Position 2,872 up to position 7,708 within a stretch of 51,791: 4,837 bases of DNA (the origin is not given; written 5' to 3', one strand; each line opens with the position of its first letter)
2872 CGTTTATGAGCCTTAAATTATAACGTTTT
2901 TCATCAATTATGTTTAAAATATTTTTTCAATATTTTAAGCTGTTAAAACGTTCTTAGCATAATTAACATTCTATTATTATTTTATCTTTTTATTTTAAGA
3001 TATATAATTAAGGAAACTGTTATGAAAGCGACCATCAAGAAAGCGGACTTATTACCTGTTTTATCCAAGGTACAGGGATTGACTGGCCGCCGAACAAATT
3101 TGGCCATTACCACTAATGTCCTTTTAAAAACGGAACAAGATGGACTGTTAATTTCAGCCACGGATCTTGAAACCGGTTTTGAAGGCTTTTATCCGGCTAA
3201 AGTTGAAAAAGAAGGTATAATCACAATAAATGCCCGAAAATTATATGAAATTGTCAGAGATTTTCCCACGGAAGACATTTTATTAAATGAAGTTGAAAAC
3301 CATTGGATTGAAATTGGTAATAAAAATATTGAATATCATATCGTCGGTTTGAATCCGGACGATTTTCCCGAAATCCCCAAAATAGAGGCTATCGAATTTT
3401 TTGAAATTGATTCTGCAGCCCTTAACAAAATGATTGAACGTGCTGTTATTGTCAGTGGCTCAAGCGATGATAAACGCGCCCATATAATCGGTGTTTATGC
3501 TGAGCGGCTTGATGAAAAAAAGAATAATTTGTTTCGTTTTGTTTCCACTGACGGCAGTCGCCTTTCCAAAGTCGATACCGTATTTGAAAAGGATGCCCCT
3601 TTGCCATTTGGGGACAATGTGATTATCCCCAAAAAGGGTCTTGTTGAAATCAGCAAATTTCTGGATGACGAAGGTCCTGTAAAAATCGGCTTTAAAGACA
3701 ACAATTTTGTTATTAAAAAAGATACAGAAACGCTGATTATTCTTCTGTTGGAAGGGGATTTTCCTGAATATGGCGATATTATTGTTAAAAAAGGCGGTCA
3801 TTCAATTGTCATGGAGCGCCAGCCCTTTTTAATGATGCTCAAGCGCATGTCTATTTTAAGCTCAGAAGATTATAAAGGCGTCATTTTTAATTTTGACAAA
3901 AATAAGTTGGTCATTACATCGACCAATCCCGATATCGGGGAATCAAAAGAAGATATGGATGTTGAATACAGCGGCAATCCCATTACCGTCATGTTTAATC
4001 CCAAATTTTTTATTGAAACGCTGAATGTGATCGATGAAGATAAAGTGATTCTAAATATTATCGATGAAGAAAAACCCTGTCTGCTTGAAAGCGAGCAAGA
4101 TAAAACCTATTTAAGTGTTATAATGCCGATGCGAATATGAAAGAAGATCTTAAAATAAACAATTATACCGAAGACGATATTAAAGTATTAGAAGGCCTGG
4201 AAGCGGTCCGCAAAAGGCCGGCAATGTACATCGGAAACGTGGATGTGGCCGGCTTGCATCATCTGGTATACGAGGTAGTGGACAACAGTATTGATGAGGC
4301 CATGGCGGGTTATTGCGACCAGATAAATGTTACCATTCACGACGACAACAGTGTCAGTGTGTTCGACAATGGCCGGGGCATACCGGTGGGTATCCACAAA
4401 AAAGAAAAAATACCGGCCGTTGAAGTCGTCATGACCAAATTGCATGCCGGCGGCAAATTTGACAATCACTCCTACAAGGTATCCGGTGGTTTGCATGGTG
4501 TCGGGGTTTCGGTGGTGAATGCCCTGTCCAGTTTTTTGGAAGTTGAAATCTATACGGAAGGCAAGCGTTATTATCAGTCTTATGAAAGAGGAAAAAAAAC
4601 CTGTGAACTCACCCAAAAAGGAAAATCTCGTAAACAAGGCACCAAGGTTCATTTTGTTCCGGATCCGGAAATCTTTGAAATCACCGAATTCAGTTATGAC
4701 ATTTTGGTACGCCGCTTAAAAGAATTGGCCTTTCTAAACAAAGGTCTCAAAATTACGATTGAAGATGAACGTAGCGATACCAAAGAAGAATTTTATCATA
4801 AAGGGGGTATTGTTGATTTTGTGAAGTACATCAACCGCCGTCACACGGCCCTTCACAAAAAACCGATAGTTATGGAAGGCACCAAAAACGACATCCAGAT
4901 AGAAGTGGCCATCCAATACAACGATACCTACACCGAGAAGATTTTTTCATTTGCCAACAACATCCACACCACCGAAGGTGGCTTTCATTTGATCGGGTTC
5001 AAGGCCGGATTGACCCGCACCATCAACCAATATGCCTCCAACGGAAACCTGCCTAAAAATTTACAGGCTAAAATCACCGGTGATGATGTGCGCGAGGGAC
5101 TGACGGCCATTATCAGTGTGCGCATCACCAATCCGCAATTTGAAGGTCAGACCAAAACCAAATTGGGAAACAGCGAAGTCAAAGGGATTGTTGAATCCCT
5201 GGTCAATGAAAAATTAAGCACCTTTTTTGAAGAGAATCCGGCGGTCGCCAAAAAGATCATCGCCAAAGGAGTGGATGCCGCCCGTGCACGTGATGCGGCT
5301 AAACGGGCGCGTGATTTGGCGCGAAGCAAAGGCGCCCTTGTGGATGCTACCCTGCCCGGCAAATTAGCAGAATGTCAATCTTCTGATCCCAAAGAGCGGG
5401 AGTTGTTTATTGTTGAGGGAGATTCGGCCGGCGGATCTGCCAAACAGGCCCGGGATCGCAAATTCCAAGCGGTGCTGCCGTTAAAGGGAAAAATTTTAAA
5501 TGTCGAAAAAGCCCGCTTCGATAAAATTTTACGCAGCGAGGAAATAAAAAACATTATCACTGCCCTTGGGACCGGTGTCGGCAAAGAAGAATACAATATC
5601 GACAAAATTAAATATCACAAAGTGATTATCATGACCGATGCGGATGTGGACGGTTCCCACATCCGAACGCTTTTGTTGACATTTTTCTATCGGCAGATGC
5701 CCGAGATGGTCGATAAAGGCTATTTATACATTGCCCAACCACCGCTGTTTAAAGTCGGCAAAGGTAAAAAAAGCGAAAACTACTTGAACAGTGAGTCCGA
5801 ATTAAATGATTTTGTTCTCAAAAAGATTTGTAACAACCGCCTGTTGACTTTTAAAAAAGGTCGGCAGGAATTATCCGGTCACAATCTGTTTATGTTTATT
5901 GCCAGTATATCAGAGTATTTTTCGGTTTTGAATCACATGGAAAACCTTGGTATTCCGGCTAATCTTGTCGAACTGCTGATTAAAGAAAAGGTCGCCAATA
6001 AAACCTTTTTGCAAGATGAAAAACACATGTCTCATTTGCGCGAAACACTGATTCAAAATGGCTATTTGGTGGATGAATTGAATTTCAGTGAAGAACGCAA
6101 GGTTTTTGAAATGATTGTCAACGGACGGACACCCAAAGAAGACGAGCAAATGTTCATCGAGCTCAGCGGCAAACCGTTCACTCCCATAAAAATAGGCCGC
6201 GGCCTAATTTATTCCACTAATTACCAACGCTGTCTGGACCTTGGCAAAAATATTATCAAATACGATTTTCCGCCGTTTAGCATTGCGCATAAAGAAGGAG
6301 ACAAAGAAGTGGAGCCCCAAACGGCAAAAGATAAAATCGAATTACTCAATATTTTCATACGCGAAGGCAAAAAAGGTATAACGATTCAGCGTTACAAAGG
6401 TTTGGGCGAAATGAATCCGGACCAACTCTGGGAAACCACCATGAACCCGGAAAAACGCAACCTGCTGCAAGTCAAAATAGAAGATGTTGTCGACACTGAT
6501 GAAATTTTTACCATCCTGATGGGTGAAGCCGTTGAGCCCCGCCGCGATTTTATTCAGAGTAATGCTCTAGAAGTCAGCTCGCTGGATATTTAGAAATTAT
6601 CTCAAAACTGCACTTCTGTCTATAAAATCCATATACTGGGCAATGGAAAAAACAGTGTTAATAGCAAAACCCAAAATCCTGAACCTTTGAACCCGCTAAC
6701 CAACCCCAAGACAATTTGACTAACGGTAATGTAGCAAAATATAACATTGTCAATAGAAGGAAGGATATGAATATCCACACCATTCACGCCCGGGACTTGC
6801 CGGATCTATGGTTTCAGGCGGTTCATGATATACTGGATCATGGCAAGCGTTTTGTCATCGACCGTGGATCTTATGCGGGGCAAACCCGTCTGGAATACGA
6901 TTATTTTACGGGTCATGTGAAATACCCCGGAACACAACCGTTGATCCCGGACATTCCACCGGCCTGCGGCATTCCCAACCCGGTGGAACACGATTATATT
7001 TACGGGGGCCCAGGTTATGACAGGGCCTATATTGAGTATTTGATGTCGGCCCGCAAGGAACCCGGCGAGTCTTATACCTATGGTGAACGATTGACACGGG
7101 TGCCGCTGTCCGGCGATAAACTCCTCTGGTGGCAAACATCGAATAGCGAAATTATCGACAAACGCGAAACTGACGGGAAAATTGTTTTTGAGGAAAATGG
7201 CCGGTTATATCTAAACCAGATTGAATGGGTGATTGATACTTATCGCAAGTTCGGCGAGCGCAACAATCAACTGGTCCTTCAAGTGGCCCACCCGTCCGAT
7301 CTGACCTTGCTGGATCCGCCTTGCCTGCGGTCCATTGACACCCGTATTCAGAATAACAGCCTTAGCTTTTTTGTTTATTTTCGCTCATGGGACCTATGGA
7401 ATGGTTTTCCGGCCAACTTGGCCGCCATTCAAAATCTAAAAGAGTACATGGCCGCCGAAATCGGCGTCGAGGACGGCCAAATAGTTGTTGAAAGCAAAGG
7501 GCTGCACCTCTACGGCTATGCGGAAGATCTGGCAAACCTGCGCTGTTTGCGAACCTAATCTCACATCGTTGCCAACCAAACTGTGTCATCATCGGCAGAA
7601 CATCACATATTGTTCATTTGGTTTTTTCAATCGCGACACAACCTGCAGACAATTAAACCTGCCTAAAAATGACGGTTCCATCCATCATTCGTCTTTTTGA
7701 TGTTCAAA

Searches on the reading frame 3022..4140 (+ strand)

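Call 48: search_protein_families(library=pfam, proteins=[window:3022-4140:+], max_evalue=0.00001)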
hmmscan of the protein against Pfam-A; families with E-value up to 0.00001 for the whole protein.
window:3022-4140:+ (372 aa): 3 families
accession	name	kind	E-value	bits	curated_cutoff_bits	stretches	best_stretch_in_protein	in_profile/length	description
PF00712.24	DNA_pol3_beta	-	7.1e-28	97.6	24.4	1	1-119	1-120/120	DNA polymerase III beta subunit, N-terminal domain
PF02768.20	DNA_pol3_beta_3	-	4.1e-27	94.8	27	1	257-371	7-121/121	DNA polymerase III beta subunit, C-terminal domain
PF02767.21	DNA_pol3_beta_2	-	3.2e-18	66.5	27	1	129-249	2-116/116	DNA polymerase III beta subunit, central domain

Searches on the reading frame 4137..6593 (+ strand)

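Call 48: search_protein_families(library=pfam, proteins=[window:4137-6593:+], max_evalue=0.00001)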
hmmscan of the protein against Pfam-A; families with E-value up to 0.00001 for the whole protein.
window:4137-6593:+ (818 aa): 4 families
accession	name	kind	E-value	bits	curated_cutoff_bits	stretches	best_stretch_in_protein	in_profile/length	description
PF00204.31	DNA_gyraseB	-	8.1e-62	208.2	27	1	224-393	1-172/173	DNA gyrase B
PF00986.26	DNA_gyraseB_C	-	3.4e-32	110.8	29.8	1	745-807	1-63/63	DNA gyrase B subunit, carboxyl terminus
PF01751.28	Toprim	-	1.3e-20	73.7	23.1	1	422-534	1-95/96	Toprim domain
PF02518.31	HATPase_c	-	6e-17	62.5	26.4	1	36-176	2-108/111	Histidine kinase-, DNA gyrase B-, and HSP90-like ATPase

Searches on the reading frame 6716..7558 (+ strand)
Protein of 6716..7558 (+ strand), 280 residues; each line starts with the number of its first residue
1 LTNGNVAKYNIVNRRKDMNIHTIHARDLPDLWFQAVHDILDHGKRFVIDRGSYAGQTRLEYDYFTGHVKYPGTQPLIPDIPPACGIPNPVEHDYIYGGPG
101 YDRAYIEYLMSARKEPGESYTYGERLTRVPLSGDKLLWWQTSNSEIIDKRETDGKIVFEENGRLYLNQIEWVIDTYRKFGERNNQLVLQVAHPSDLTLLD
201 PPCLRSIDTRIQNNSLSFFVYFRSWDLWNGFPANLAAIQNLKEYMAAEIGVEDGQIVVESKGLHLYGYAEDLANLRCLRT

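Call 48: search_protein_families(library=pfam, proteins=[window:6716-7558:+], max_evalue=0.00001)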
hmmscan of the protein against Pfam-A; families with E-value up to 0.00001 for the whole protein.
window:6716-7558:+ (280 aa): 1 family
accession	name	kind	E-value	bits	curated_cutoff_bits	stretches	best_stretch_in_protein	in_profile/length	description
PF00303.24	Thymidylat_synt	-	2.4e-10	40.4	24.3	1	162-267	105-212/266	Thymidylate synthase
